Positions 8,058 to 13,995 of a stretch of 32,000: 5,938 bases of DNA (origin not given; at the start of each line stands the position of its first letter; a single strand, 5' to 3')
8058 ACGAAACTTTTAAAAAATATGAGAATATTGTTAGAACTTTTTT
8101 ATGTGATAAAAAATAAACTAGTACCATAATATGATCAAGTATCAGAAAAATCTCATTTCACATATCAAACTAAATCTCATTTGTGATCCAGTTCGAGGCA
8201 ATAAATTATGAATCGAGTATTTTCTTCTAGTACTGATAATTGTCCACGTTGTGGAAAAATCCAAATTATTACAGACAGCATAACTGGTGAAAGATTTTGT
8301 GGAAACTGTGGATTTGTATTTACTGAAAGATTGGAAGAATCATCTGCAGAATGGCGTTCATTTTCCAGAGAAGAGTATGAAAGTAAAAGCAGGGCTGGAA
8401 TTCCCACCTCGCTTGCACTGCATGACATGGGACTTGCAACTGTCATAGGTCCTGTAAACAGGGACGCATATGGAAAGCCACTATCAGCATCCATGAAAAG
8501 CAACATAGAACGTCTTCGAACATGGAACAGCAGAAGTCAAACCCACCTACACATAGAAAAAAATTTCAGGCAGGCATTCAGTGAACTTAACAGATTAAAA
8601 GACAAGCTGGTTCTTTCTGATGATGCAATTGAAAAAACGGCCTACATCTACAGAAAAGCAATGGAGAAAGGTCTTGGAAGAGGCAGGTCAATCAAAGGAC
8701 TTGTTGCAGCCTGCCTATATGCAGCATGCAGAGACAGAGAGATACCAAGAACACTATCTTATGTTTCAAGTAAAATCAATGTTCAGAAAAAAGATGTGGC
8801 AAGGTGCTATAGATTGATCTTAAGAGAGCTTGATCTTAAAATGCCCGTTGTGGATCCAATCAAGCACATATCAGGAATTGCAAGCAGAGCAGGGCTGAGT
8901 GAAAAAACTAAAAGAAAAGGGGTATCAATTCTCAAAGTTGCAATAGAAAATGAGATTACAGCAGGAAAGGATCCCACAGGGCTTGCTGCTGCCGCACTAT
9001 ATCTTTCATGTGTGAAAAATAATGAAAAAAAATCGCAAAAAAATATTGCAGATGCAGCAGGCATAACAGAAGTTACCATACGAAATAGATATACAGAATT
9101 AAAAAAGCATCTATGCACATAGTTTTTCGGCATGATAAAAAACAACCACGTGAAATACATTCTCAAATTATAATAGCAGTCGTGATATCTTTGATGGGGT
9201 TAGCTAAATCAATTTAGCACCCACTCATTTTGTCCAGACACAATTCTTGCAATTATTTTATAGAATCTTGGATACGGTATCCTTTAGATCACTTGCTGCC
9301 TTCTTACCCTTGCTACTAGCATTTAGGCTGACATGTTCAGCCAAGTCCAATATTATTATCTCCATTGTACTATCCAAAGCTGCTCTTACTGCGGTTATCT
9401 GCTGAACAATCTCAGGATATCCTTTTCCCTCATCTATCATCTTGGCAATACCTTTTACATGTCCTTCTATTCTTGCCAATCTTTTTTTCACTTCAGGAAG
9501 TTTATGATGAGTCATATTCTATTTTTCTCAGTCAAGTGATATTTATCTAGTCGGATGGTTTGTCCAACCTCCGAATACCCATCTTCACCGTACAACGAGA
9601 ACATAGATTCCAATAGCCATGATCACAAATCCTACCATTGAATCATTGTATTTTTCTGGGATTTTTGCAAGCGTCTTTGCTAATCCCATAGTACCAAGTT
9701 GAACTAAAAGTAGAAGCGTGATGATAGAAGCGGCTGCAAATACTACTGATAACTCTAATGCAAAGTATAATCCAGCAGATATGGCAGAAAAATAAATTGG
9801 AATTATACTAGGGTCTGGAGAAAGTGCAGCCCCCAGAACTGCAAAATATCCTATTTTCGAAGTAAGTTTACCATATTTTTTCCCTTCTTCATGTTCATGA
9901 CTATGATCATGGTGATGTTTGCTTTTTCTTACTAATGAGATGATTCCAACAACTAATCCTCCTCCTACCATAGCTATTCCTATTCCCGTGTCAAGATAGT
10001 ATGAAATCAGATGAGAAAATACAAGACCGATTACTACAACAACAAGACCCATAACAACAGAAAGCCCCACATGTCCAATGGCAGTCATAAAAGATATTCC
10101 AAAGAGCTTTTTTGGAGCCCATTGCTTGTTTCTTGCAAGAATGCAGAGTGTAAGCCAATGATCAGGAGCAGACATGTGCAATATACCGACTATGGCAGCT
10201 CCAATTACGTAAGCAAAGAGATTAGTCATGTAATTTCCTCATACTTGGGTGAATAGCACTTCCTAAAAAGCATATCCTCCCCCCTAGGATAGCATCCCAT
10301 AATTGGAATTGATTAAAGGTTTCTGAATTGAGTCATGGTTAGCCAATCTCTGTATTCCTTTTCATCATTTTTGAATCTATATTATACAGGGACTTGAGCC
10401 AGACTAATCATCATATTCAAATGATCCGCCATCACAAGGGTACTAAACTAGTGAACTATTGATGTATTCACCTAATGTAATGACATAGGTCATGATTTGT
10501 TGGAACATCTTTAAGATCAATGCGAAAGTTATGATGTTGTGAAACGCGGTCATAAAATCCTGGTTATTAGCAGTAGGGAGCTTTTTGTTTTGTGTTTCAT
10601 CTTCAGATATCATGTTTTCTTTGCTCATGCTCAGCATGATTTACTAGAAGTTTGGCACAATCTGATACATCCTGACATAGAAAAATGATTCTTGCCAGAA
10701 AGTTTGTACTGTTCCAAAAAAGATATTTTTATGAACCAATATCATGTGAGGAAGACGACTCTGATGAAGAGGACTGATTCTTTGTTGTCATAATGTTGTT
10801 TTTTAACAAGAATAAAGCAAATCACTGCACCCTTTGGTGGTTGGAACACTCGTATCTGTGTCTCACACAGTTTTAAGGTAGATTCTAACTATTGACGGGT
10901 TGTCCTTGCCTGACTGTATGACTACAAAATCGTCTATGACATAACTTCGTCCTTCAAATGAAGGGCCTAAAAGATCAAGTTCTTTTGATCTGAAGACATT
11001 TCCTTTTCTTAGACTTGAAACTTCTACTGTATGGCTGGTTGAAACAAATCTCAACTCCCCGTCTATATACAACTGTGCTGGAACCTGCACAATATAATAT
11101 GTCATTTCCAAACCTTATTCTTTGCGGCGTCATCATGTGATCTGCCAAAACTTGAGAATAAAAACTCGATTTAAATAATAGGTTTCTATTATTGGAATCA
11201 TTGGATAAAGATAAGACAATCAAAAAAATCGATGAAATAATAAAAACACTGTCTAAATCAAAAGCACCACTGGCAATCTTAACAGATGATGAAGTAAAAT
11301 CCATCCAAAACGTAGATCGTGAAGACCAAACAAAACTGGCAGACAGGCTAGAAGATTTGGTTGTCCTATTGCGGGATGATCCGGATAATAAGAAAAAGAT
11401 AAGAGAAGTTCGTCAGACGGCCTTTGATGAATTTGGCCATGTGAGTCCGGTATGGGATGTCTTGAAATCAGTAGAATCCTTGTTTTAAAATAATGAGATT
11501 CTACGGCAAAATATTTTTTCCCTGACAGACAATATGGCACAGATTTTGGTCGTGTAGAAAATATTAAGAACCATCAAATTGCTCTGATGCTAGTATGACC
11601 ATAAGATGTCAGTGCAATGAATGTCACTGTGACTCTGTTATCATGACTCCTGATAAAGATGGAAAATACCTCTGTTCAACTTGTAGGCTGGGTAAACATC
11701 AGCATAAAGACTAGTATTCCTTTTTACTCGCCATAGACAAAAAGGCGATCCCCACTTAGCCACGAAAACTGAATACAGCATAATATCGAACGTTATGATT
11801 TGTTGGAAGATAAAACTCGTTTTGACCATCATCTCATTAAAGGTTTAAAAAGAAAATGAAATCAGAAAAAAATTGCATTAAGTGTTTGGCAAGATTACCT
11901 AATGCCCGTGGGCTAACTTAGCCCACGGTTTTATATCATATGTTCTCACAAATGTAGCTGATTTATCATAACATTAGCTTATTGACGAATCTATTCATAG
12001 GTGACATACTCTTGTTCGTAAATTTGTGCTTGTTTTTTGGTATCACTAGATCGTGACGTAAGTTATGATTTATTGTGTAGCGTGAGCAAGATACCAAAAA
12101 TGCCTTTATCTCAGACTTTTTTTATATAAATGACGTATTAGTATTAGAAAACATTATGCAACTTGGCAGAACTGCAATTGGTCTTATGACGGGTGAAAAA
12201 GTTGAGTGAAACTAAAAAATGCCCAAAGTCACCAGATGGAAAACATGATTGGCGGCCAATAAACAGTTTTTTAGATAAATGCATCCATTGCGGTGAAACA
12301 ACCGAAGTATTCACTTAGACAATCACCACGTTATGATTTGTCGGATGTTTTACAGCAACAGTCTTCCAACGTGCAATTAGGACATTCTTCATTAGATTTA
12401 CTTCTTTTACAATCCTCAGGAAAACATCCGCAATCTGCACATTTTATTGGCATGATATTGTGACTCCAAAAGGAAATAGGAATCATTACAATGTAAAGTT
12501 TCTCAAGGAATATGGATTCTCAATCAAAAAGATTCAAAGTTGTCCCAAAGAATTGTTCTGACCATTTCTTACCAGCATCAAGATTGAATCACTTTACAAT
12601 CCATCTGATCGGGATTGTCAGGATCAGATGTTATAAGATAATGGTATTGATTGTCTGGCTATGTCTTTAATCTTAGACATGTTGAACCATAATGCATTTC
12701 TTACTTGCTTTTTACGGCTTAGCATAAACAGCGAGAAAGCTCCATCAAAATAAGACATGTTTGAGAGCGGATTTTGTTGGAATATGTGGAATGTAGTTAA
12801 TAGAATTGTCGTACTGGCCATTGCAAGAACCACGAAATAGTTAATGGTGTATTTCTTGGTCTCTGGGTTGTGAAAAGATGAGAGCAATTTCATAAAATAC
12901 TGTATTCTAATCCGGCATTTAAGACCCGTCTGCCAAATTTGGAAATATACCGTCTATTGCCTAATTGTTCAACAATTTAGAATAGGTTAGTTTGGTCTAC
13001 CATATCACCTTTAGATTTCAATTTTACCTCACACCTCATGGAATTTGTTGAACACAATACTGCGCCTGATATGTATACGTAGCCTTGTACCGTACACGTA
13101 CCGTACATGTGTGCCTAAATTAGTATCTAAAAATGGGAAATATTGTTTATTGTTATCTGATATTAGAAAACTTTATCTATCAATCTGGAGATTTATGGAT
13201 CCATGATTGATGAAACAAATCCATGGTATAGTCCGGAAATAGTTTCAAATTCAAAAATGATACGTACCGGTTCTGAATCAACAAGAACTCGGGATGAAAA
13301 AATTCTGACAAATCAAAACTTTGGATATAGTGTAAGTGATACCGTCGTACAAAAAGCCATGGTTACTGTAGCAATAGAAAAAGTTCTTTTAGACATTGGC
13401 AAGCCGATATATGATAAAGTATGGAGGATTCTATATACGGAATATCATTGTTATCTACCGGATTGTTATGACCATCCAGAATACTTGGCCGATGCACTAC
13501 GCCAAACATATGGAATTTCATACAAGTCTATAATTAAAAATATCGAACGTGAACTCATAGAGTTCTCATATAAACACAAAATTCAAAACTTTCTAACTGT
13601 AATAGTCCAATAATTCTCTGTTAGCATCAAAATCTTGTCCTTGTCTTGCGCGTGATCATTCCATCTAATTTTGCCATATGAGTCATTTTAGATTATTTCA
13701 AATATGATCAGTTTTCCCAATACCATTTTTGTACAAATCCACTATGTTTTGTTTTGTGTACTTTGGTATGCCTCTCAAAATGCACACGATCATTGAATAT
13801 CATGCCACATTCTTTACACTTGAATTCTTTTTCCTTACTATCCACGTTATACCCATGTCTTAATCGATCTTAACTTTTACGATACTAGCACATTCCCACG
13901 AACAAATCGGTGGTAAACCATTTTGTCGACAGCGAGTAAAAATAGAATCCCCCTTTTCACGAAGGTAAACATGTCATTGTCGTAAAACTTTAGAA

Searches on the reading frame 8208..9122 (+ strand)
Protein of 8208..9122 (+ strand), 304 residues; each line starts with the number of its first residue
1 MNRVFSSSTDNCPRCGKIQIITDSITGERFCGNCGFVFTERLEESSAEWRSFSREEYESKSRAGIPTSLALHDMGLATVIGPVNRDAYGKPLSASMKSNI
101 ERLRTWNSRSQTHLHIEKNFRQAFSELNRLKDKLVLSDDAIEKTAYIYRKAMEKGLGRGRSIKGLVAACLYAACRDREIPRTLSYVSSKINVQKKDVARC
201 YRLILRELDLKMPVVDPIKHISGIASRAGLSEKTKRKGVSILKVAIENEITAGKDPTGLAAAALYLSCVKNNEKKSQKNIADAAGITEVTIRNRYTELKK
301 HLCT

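Call 67: search_protein_families(library=pfam, proteins=[window:8208-9122:+], max_evalue=0.001)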
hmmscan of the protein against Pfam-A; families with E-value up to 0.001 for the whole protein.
window:8208-9122:+ (304 aa): 2 families
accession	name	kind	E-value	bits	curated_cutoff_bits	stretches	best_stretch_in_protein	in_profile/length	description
PF00382.24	TFIIB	-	2.4e-40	136.9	23.6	2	211-301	2-92/92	Transcription factor TFIIB repeat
PF08271.17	Zn_Ribbon_TF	-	1.3e-07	31.5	29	1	12-52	3-43/43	TFIIB zinc-binding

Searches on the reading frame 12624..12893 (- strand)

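Call 49: search_protein_families(library=phrogs, proteins=[window:12624-12893:-], max_evalue=0.1)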
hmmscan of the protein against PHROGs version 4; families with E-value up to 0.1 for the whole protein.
window:12624-12893:- (89 aa): 1 family
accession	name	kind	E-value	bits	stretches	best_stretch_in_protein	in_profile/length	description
phrog_2344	-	unknown function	0.035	14.8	1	23-69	102-150/162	-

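Call 68: search_protein_families(library=pfam, proteins=[window:12624-12893:-], max_evalue=0.001)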
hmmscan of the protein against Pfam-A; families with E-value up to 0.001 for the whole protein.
window:12624-12893:- (89 aa): 0 families

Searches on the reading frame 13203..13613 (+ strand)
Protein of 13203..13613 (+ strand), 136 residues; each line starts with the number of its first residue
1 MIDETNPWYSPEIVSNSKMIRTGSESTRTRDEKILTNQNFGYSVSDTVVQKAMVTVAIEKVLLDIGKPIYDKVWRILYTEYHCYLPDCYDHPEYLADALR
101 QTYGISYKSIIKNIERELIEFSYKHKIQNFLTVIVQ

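Call 9: search_protein_families(library=pfam, proteins=[window:13203-13613:+], max_evalue=0.1)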
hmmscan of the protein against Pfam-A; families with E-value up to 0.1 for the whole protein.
window:13203-13613:+ (136 aa): 1 family
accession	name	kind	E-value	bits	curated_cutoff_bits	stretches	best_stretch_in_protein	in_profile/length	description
PF00165.29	HTH_AraC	-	0.057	14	26.6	0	88-112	19-42/42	Bacterial regulatory helix-turn-helix proteins, AraC family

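Call 10: search_protein_families(library=ncbifam, proteins=[window:13203-13613:+], max_evalue=0.1)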
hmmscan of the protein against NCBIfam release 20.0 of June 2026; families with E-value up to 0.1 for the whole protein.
window:13203-13613:+ (136 aa): 0 families

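Call 48: search_protein_families(library=padloc, proteins=[window:13203-13613:+], max_evalue=0.1)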
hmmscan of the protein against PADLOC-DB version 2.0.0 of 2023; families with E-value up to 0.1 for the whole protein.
window:13203-13613:+ (136 aa): 0 families

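Call 49: search_protein_families(library=phrogs, proteins=[window:13203-13613:+], max_evalue=0.1)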
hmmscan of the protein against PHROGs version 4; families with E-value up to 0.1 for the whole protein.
window:13203-13613:+ (136 aa): 0 families

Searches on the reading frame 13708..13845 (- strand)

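Call 9: search_protein_families(library=pfam, proteins=[window:13708-13845:-], max_evalue=0.1)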
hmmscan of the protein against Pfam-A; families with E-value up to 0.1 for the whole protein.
window:13708-13845:- (45 aa): 12 families
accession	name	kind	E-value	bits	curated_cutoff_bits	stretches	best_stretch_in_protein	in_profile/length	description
PF00096.32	zf-C2H2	-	4.9e-06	27.1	25.2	1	8-30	1-23/23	Zinc finger, C2H2 type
PF13894.12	zf-C2H2_4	-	0.00079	20.4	27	1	8-30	1-23/24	C2H2-type zinc finger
PF23447.1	DUF7128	-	0.0018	18.5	25.7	1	8-28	13-33/44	Domain of unknown function (DUF7128)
PF12874.13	zf-met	-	0.0074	17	21.2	1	8-31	1-24/25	Zinc-finger of C2H2 type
PF13465.12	zf-H2C2_2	-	0.015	16.1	40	1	4-18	11-25/26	Zinc-finger double domain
PF25429.1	zf-POGZ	-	0.022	15.7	27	1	7-28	2-24/43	POGZ-like double zinc finger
PF09723.15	Zn_ribbon_8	-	0.031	14.7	34.4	1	7-24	5-22/41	Zinc ribbon domain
PF13824.12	zf-Mss51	-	0.042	14.5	27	1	4-32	11-40/55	Zinc-finger of mitochondrial splicing suppressor 51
PF16622.11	zf-C2H2_11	-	0.05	13.7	27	1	8-31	5-29/29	zinc-finger C2H2-type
PF19769.4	CPxCG_zf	-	0.057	13.6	27.2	1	4-29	20-45/183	CPxCG-related zinc finger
PF13878.12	zf-C2H2_3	-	0.078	13.2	27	0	6-20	12-26/40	zinc-finger of acetyl-transferase ESCO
PF25412.1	zf-C2H2_ZNF592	-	0.098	13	27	0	7-34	6-35/45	ZNF592-like C2H2 zinc finger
